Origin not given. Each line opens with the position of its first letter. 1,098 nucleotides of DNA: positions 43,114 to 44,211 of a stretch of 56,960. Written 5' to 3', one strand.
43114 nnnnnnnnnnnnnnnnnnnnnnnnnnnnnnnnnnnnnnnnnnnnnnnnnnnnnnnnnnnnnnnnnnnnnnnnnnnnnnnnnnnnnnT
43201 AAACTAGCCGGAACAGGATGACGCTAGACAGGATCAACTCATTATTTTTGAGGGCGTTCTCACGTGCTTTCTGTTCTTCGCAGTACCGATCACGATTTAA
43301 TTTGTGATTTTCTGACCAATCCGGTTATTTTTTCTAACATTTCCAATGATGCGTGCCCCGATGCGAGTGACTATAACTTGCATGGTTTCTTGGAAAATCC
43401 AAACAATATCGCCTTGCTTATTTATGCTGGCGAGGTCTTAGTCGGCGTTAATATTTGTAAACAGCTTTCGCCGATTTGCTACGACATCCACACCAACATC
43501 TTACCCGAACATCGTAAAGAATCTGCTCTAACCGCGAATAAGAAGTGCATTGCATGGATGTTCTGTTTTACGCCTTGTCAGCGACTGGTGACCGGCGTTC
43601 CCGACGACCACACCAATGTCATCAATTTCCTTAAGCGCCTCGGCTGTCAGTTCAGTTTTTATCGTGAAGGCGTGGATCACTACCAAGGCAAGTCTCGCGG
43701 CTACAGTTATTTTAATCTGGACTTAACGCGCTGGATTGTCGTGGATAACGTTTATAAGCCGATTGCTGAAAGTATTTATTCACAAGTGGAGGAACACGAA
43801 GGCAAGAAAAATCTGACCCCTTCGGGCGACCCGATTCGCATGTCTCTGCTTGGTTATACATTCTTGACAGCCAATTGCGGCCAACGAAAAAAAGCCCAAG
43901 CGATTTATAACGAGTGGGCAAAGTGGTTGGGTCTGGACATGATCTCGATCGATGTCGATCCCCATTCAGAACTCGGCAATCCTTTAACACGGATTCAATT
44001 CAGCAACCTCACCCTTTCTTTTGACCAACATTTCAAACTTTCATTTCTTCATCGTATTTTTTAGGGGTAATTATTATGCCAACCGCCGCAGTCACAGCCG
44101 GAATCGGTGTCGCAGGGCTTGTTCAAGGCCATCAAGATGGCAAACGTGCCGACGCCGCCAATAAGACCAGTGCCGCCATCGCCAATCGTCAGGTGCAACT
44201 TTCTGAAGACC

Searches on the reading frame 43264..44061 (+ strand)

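Call 17: search_protein_families(library=pfam, proteins=[window:43264-44061:+], max_evalue=0.01)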
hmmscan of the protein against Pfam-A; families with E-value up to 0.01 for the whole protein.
window:43264-44061:+ (266 aa): 1 family
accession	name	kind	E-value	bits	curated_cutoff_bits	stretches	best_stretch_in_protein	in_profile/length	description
PF11039.13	DUF2824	-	0.0005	20.5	25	1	42-115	30-103/151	Protein of unknown function (DUF2824)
